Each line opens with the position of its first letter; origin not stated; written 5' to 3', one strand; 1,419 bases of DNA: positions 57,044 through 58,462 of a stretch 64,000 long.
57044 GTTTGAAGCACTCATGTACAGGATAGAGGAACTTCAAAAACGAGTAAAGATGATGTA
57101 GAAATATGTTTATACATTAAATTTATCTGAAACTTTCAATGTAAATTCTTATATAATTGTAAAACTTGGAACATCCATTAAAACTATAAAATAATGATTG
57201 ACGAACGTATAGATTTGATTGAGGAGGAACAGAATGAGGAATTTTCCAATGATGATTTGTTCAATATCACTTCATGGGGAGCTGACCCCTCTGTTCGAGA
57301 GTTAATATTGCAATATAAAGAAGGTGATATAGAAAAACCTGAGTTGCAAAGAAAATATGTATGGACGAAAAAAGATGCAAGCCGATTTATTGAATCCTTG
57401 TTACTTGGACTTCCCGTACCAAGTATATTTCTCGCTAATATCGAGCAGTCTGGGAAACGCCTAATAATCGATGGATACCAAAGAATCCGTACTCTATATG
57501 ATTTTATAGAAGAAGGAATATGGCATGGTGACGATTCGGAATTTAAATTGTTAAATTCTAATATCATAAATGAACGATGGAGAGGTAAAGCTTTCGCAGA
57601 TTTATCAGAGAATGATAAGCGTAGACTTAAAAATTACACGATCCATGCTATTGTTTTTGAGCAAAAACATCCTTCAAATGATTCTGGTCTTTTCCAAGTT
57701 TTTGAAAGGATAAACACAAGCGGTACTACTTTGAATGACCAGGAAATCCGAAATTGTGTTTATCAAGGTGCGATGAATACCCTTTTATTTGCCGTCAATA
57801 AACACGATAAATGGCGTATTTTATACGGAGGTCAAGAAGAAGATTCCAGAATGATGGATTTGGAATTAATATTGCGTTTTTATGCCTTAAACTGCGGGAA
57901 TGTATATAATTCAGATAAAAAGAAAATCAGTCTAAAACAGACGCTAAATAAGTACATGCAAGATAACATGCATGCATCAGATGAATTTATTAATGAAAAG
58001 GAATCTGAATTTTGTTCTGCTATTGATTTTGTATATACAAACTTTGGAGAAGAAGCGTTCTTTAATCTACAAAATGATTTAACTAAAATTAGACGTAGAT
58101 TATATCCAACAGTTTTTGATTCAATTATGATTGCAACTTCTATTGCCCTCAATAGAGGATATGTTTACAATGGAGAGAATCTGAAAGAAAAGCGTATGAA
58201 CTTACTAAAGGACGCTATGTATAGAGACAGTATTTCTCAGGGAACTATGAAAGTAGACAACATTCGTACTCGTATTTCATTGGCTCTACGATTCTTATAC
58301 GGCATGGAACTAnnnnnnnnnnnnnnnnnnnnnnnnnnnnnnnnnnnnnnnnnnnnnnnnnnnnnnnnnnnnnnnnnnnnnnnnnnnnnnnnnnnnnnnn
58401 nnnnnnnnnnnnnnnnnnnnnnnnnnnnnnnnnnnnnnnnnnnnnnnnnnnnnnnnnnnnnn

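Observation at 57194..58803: Translationally coupled DUF262 (ParB-like) + HEPN (R-x4-H) two-gene module: candidate defence or abortive-infection system with no experimental characterisation known to me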

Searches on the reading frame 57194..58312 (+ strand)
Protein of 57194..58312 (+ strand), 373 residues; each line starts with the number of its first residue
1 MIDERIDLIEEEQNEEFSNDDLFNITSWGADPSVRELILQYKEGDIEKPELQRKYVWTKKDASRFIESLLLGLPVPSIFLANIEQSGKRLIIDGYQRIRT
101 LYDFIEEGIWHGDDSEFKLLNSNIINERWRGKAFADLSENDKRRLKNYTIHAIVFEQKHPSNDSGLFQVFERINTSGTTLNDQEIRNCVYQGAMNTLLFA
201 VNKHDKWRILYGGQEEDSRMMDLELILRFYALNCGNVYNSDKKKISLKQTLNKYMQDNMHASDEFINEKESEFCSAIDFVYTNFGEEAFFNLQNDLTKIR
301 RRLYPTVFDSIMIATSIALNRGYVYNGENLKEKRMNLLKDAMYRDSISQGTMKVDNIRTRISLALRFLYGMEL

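Call 3: search_protein_families(library=pfam, proteins=[window:57194-58312:+], max_evalue=0.1)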
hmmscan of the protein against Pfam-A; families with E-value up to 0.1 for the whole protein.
window:57194-58312:+ (373 aa): 1 family
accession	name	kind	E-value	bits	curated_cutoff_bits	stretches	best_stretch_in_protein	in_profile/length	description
PF03235.19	GmrSD_N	-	1.5e-28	100.8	33.2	1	35-190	2-198/199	GmrSD restriction endonuclease, N-terminal domain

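Call 4: search_protein_families(library=padloc, proteins=[window:57194-58312:+], max_evalue=0.1)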
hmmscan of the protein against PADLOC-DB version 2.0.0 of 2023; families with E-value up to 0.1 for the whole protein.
window:57194-58312:+ (373 aa): 8 families
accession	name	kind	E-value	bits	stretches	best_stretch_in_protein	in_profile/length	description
PDLC03877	NsnA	-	8.3e-68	227.4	1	24-364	43-375/385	-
PDLC04027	PD-T4-2_A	-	7.2e-54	181.2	1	22-366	28-359/363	-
PDLC03418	REase_II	-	2.1e-08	31.7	1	45-193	32-161/372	Type II restriction enzyme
PDLC04151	HEC-05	-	6.7e-07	26.4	1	32-106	26-92/600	-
PDLC04150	HEC-05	-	0.00025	18.1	1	42-89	18-65/583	-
PDLC02786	SspE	-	0.00041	16.8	1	42-73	20-51/766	SspE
PDLC04709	PDC-M55C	-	0.0006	16.6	0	36-82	19-65/554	-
PDLC02792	SspE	-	0.016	11.5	1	33-73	12-51/771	SspE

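Call 5: search_protein_families(library=ncbifam, proteins=[window:57194-58312:+], max_evalue=0.1)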
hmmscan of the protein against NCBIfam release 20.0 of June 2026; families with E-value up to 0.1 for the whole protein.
window:57194-58312:+ (373 aa): 1 family
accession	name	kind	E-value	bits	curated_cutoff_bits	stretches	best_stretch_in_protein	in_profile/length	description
TIGR02953.1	penta_MxKDx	subfamily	0.067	13.2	41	0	322-357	20-53/78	pentapeptide MXKDX repeat protein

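Call 15: find_homologous_proteins(query=window:57194-58312:+, max_evalue=0.00001)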
Query window:57194-58312:+ (373 aa): 3608 proteins with E <= 0.00001 among 5368 candidates; the best 120 are listed.
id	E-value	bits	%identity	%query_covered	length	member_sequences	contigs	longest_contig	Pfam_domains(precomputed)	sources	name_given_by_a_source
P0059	7.4e-239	810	97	100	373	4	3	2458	PF03235.20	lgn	-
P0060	1.2e-237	806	96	100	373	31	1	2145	PF03235.20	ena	-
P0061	4.0e-235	797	95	100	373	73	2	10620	PF03235.20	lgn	-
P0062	1.3e-222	756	91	100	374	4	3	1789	PF03235.20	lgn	-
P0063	2.7e-220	749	89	100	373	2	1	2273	PF03235.20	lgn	-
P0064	1.4e-206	704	86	100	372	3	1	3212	PF03235.20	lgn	-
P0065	4.2e-202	689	83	100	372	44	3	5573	PF03235.20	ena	-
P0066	2.9e-201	686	83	100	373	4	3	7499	PF03235.20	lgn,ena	-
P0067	9.5e-201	684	83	100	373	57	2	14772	PF03235.20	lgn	-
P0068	4.7e-200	682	81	100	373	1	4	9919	PF03235.20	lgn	-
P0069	3.5e-198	676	82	100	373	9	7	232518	PF03235.20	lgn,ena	-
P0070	5.7e-198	675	81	100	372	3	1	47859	PF03235.20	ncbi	-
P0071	4.2e-196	669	79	100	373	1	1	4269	PF03235.20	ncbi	-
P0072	8.6e-194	661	80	100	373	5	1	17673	PF03235.20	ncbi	-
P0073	3.0e-191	653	78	100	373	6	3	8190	PF03235.20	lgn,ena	-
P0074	6.5e-178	609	74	99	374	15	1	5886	PF03235.20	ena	-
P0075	3.2e-177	607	76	95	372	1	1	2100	PF03235.20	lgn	-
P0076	4.5e-177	606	74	99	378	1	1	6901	PF03235.20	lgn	-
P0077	6.4e-177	606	74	99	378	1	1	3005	PF03235.20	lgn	-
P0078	1.0e-176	605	73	99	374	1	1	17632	PF03235.20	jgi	-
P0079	1.6e-176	605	73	99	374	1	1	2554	PF03235.20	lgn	-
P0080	3.3e-176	604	72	99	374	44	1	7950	PF03235.20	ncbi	-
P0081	9.2e-176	602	72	99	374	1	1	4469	PF03235.20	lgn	-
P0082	1.3e-175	602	73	99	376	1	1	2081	PF03235.20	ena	-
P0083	2.9e-175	600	72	99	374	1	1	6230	PF03235.20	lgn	-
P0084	1.4e-173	595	71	99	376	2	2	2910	PF03235.20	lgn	-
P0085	3.6e-173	594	72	99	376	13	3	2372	PF03235.20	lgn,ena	-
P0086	3.6e-172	590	72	99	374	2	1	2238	PF03235.20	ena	-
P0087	6.6e-172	589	72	99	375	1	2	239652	PF03235.20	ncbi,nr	ncbi:MAG: DUF262 domain-containing protein [Bacteroides sp.]|nr:DUF262 domain-containing protein [Ba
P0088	1.3e-171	588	71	99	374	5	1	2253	PF03235.20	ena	-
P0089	1.4e-171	588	70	100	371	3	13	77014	PF03235.20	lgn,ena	-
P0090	3.2e-171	587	71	99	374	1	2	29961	PF03235.20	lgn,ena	-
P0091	5.0e-171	587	70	96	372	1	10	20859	PF03235.20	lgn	-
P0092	5.6e-171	586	72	99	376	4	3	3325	PF03235.20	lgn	-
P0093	6.0e-171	586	71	99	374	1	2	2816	PF03235.20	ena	-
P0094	2.6e-170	584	70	96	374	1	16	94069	PF03235.20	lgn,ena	-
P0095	2.7e-170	584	87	82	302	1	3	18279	PF03235.20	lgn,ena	-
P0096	2.7e-170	584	70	96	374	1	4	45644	PF03235.20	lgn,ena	-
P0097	2.7e-169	581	71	99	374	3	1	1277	PF03235.20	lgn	-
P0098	3.2e-168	577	70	96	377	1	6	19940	PF03235.20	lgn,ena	-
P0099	1.8e-167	575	69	99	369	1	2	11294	PF03235.20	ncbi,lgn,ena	-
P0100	3.3e-166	571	70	98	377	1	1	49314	PF03235.20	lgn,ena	-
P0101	5.3e-166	570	69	98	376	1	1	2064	PF03235.20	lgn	-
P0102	7.3e-166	570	70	98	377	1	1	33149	PF03235.20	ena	-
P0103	9.9e-166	569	70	98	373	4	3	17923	PF03235.20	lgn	-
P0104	1.0e-165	569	70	98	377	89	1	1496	PF03235.20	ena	-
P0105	2.2e-165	568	69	98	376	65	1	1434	PF03235.20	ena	-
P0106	4.8e-165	567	68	98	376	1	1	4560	PF03235.20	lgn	-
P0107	5.2e-165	567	70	98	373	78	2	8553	PF03235.20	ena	-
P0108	9.3e-165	566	68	98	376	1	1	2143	PF03235.20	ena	-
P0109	9.4e-165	566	68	98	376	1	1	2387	PF03235.20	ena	-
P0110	1.2e-164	566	70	98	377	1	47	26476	PF03235.20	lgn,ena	-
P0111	2.0e-164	565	70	98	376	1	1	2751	PF03235.20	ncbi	-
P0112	4.1e-164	564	68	98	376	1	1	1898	PF03235.20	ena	-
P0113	4.8e-164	564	69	96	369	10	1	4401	PF03235.20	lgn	-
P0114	6.1e-164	563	68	98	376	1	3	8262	PF03235.20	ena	-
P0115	8.0e-164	563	68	98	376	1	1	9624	PF03235.20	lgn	-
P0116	1.1e-163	562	68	98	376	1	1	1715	PF03235.20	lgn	-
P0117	1.4e-163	562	69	98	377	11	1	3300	PF03235.20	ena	-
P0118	1.5e-163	562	69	98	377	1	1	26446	PF03235.20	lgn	-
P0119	2.5e-163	561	69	100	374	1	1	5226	PF03235.20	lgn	-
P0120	2.6e-163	561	68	100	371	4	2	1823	PF03235.20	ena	-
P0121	6.5e-163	560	69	98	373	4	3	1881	PF03235.20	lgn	-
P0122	1.1e-162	559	70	98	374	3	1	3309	PF03235.20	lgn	-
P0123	1.4e-162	559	70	98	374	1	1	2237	PF03235.20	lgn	-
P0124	1.4e-162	559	69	98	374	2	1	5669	PF03235.20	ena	-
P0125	1.6e-162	559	68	98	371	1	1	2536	PF03235.20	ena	-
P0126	1.7e-162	558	68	98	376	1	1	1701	PF03235.20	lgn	-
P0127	4.1e-162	557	69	100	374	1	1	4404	PF03235.20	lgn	-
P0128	4.4e-162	557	68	98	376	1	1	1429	PF03235.20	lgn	-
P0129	1.0e-161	556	68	98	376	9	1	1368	PF03235.20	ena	-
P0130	1.2e-161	556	68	98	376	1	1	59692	PF03235.20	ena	-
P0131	1.3e-161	556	67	98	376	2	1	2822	PF03235.20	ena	-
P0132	1.3e-161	556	67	98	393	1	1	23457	PF03235.20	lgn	-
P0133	1.6e-161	555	67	98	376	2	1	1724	PF03235.20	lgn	-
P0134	1.7e-161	555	69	98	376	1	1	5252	PF03235.20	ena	-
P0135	2.2e-161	555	67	98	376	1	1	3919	PF03235.20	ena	-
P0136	2.9e-161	554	67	98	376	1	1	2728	PF03235.20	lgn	-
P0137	4.6e-161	554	67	98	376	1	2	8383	PF03235.20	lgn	-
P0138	5.1e-161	554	67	98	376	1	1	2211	PF03235.20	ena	-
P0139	5.5e-161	554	67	98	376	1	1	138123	PF03235.20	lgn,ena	-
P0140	5.7e-161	553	69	98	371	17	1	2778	PF03235.20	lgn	-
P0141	7.8e-161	553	67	98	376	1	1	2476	PF03235.20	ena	-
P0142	8.4e-161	553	67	98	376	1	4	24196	PF03235.20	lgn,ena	-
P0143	8.9e-161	553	67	98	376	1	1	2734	PF03235.20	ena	-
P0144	1.1e-160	553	67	98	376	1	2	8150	PF03235.20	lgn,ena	-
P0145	1.2e-160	552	67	98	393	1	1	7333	PF03235.20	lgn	-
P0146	1.8e-160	552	66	100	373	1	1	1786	PF03235.20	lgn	-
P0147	2.0e-160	552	67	99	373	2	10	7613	PF03235.20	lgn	-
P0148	2.3e-160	551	67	98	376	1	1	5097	PF03235.20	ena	-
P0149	2.5e-160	551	68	99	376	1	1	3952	PF03235.20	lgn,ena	-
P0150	3.4e-160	551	67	99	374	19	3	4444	PF03235.20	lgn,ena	-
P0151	3.8e-160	551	68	100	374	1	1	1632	PF03235.20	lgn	-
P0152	6.4e-160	550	67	98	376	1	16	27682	PF03235.20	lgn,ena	-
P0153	6.6e-160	550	70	98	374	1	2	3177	PF03235.20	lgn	-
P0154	6.8e-160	550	66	95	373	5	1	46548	PF03235.20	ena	-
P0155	8.1e-160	550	67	100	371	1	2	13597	PF03235.20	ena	-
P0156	8.3e-160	550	67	98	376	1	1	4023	PF03235.20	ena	-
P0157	9.2e-160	550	66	100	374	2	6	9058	PF03235.20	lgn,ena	-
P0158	2.6e-159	548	69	98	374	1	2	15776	PF03235.20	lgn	-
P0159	3.4e-159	548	69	97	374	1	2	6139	PF03235.20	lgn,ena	-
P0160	6.7e-159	547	67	98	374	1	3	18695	PF03235.20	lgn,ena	-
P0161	1.6e-158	545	68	98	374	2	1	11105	PF03235.20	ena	-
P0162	4.7e-158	544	66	98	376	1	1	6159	PF03235.20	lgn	-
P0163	1.3e-157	542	68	97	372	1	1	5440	PF03235.20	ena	-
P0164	3.2e-157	541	67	98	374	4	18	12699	PF03235.20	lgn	-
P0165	6.6e-157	540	68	98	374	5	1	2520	PF03235.20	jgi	jgi:uncharacterized protein with ParB-like and HNH nuclease domain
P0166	1.5e-156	539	66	98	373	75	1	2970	PF03235.20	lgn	-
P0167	5.9e-156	537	69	98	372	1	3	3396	PF03235.20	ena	-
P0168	1.4e-154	532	67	99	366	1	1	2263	PF03235.20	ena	-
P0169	5.1e-154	531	67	100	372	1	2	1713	PF03235.20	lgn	-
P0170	3.6e-152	525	67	99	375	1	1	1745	PF03235.20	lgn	-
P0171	7.1e-152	524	67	100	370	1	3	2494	PF03235.20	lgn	-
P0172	4.6e-151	521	65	100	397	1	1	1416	PF03235.20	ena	-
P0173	2.1e-150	519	64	99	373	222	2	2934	PF03235.20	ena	-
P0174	2.3e-150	519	63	99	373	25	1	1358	PF03235.20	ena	-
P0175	5.7e-150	517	63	100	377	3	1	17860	PF03235.20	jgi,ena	-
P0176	1.6e-149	516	62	100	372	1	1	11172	PF03235.20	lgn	-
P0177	1.8e-149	516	66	100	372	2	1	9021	PF03235.20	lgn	-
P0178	1.1e-147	510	64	97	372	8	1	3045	PF03235.20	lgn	-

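Call 17: find_encoding_contigs(protein=P0094, flank=6000, max_places=3)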
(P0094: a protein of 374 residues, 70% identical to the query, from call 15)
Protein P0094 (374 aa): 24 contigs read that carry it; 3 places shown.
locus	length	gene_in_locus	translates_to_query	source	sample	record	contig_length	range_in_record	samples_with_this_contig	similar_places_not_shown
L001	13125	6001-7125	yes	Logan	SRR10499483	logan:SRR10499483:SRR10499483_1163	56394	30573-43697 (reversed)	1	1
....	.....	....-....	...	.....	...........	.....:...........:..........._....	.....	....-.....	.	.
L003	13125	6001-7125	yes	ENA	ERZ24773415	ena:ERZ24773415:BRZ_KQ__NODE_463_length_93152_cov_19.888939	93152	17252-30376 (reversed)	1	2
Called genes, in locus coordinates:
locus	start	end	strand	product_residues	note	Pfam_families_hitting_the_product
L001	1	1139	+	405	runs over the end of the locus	PF02899:Phage_int_SAM_1 (faint), PF13102:Phage_int_SAM_5, PF00589:Phage_integrase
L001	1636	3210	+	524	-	PF02357:NusG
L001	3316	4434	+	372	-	-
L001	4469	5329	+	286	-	PF13102:Phage_int_SAM_5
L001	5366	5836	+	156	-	-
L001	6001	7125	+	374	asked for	PF03235:GmrSD_N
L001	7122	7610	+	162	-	PF18735:HEPN_RiboL-PSP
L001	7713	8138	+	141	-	-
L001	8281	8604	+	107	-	-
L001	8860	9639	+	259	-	-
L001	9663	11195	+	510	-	PF01554:MatE (faint)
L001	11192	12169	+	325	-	PF01757:Acyl_transf_3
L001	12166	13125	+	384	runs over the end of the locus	PF12838:Fer4_7, PF14697:Fer4_21 (weak), PF12837:Fer4_6 (weak), PF04432:FrhB_FdhB_C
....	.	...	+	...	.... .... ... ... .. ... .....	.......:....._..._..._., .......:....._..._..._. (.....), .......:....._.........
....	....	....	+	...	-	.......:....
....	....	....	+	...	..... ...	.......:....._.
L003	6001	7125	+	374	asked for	PF03235:GmrSD_N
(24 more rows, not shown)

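Call 18: find_encoding_contigs(protein=P0139, flank=6000, max_places=3)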
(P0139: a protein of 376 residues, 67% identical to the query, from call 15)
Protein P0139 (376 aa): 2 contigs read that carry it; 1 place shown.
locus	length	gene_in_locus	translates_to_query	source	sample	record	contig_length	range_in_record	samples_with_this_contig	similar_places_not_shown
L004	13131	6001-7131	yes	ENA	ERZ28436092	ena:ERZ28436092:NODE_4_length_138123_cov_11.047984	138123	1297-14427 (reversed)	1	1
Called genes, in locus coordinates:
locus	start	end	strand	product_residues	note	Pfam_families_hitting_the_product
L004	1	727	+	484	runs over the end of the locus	PF01943:Polysacc_synt, PF13440:Polysacc_synt_3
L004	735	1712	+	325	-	PF00535:Glycos_transf_2 (faint)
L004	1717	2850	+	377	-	PF09587:PGA_cap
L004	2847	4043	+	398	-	PF04932:Wzy_C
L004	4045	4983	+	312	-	PF14305:ATPgrasp_TupA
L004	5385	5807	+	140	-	PF14305:ATPgrasp_TupA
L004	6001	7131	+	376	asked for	PF03235:GmrSD_N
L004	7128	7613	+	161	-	PF18735:HEPN_RiboL-PSP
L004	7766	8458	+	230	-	PF00132:Hexapep (weak)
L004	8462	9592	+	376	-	PF13439:Glyco_transf_4 (weak), PF00534:Glycos_transf_1, PF13692:Glyco_trans_1_4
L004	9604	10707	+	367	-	PF14307:Glyco_tran_WbsX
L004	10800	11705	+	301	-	PF00483:NTP_transferase, PF12804:NTP_transf_3 (weak)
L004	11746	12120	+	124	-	PF04480:DUF559, PF18741:MTES_1575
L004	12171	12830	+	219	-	PF00908:dTDP_sugar_isom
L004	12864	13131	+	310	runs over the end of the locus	PF01370:Epimerase, PF02719:Polysacc_synt_2 (faint), PF04321:RmlD_sub_bind, PF16363:GDP_Man_Dehyd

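Call 20: search_dna_similar(query=window:57194-58312:+, collection=plasmids, mode=protein, max_rows=30, max_evalue=0.00001)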
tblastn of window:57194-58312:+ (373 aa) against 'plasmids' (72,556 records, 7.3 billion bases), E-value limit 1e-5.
Records with a match: 143; places in all: 149; records where one place covers at least 80% of the query: 49.
Best place of each record, by identity: <60% 143.
By first word of the organism name: Escherichia 18; Enterococcus 11; Salmonella 10; Rhodococcus 8; Acinetobacter 8; Klebsiella 8; Rhizobium 7; Roseomonas 5; Burkholderia 4; Psychrobacter 4; and 48 more.
By predicted mobility (MOB-suite, as given by PLSDB): conjugative 65; non-mobilizable 49; mobilizable 29.
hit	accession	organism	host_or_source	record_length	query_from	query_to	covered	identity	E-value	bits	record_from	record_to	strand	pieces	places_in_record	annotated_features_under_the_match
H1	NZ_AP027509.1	Escherichia coli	Homo sapiens,whole organism,feces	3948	1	369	99%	47.7%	6e-103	337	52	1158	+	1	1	DUF262 domain-containing protein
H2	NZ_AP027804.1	Escherichia coli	Homo sapiens,whole organism,feces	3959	1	369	99%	47.7%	6e-103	337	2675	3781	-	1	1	DUF262 domain-containing protein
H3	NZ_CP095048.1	Hymenobacter cellulosilyticus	single cell,air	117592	6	368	97%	32.9%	2e-45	174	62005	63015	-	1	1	DUF262 domain-containing protein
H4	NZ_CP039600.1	Salmonella enterica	Homo sapiens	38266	2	370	99%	31.7%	1e-37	150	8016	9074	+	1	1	DUF262 domain-containing protein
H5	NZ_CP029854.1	Salmonella enterica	-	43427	2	370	99%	31.4%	2e-37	150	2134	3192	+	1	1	DUF262 domain-containing protein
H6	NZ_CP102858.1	Escherichia coli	Gallus gallus (chicken),mixed ...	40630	2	370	99%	31.4%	2e-37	150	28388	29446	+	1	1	DUF262 domain-containing protein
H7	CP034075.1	Salmonella enterica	Ovis aries (domestic sheep),cell culture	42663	2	370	99%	31.4%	2e-37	150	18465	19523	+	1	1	DUF262 domain-containing protein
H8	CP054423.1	Salmonella enterica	Homo sapiens,urine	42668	2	370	99%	31.4%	2e-37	150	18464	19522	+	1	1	DUF262 domain-containing protein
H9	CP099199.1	Escherichia coli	culture,Pooled sediment sample ...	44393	2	370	99%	31.4%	2e-37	150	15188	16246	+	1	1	DUF262 domain-containing protein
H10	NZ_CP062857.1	Escherichia coli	Sus scrofa domesticus,feces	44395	2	370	99%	31.4%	2e-37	150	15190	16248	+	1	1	DUF262 domain-containing protein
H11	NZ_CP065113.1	Salmonella enterica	Homo sapiens,cell culture,stool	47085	2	370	99%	31.4%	2e-37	150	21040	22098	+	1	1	DUF262 domain-containing protein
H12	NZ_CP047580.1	Escherichia coli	Homo sapiens,Bacterial pure ...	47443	2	370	99%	31.4%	2e-37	150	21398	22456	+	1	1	DUF262 domain-containing protein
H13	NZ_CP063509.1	Escherichia coli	Homo sapiens,rectal swab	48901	2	370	99%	31.4%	2e-37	150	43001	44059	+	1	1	DUF262 domain-containing protein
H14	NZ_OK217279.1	Escherichia coli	-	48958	2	370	99%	31.4%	2e-37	150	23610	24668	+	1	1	DUF262 domain-containing protein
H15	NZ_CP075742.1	Escherichia coli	Sus scrofa,feacal sample,Pig feces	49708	2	370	99%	31.4%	2e-37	150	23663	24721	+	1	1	DUF262 domain-containing protein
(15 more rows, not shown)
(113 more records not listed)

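Call 22: get_annotated_region(hit=H1, flank=3000)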
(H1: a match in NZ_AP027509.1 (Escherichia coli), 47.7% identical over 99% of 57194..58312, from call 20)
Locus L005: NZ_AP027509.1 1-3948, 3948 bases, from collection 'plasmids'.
description: Escherichia coli strain LR-27 plasmid pLR-27_3, complete sequence
organism: Escherichia coli (NCBI taxid 562)
taxonomy: Bacteria; Pseudomonadota; Gammaproteobacteria; Enterobacterales; Enterobacteriaceae; Escherichia; Escherichia coli
host: -; source: Homo sapiens,whole organism,feces; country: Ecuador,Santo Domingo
typing (MOB-suite, as given by PLSDB): non-mobilizable; replicon rep_cluster_2373
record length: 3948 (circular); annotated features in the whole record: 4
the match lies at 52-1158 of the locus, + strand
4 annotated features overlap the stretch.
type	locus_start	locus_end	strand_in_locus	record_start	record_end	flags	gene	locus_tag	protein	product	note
CDS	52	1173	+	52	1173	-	-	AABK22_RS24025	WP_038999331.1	DUF262 domain-containing protein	-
CDS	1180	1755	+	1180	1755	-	-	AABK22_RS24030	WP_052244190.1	HEPN domain-containing protein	-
CDS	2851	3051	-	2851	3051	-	-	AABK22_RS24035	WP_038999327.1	antitoxin VbhA family protein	-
CDS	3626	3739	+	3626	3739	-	-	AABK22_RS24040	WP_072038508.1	replication initiation protein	-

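Call 23: get_annotated_region(hit=H6, flank=4000)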
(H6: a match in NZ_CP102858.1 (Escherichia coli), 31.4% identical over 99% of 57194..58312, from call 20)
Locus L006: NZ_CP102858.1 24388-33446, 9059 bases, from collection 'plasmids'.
description: Escherichia coli strain 573 plasmid p573-5, complete sequence
organism: Escherichia coli (NCBI taxid 562)
taxonomy: Bacteria; Pseudomonadota; Gammaproteobacteria; Enterobacterales; Enterobacteriaceae; Escherichia; Escherichia coli
host: -; source: Gallus gallus (chicken),mixed culture,swab; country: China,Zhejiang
typing (MOB-suite, as given by PLSDB): conjugative; replicon IncX1; relaxase MOBP; mating-pair formation MPF_T
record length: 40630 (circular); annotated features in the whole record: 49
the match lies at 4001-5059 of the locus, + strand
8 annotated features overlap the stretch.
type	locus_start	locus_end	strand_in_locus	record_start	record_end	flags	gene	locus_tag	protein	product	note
CDS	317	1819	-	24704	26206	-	-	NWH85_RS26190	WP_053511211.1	hypothetical protein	-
CDS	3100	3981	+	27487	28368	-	-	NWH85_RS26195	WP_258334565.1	replication initiation protein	-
CDS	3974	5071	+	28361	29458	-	-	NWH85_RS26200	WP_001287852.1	DUF262 domain-containing protein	-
CDS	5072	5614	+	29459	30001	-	-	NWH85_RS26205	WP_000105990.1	HEPN domain-containing protein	-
CDS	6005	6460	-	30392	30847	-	-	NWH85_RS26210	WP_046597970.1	H-NS family nucleoid-associated regulatory protein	GO:0006355 - regulation of DNA-templated transcription [Evidence IEA]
CDS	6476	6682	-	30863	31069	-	hha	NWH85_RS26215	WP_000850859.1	hemolysin expression modulator Hha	-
CDS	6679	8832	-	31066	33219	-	-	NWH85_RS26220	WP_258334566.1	type IA DNA topoisomerase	GO:0006265 - DNA topological change [Evidence IEA]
CDS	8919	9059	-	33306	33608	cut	-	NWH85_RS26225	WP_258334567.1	TrbM/KikA/MpfK family conjugal transfer protein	-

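Call 24: get_annotated_region(hit=H3, flank=4000)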
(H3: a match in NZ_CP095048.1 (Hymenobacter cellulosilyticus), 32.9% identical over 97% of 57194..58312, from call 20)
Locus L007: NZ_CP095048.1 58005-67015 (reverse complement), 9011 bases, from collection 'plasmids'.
description: Hymenobacter cellulosilyticus strain 5116 S-3 plasmid unnamed2, complete sequence
organism: Hymenobacter cellulosilyticus (NCBI taxid 2932248)
taxonomy: Bacteria; Bacteroidota; Cytophagia; Cytophagales; Hymenobacteraceae; Hymenobacter; Hymenobacter cellulosilyticus
host: -; source: single cell,air; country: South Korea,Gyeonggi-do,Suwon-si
typing (MOB-suite, as given by PLSDB): non-mobilizable
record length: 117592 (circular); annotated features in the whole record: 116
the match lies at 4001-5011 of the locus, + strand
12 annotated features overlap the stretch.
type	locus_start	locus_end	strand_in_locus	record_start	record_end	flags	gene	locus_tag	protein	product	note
CDS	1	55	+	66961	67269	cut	-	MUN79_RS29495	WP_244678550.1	hypothetical protein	-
CDS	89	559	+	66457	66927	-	-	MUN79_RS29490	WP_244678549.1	hypothetical protein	-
CDS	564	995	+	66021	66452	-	-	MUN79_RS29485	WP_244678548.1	hypothetical protein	-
CDS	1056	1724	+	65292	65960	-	-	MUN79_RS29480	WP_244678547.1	hypothetical protein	-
CDS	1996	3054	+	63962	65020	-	-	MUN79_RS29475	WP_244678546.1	tyrosine-type recombinase/integrase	GO:0015074 - DNA integration [Evidence IEA]; GO:0006310 - DNA recombination [Evidence IEA]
CDS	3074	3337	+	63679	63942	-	-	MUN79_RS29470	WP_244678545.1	hypothetical protein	-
CDS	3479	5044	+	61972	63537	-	-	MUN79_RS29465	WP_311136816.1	DUF262 domain-containing protein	-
CDS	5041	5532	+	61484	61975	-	-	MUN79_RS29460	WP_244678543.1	HEPN domain-containing protein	-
CDS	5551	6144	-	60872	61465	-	-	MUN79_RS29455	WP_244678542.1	HNH endonuclease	-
CDS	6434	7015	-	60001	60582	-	-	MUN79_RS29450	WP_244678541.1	hypothetical protein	-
CDS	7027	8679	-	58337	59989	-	-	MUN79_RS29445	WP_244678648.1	Z1 domain-containing protein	-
CDS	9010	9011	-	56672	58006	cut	-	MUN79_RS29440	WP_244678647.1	ATP-binding protein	-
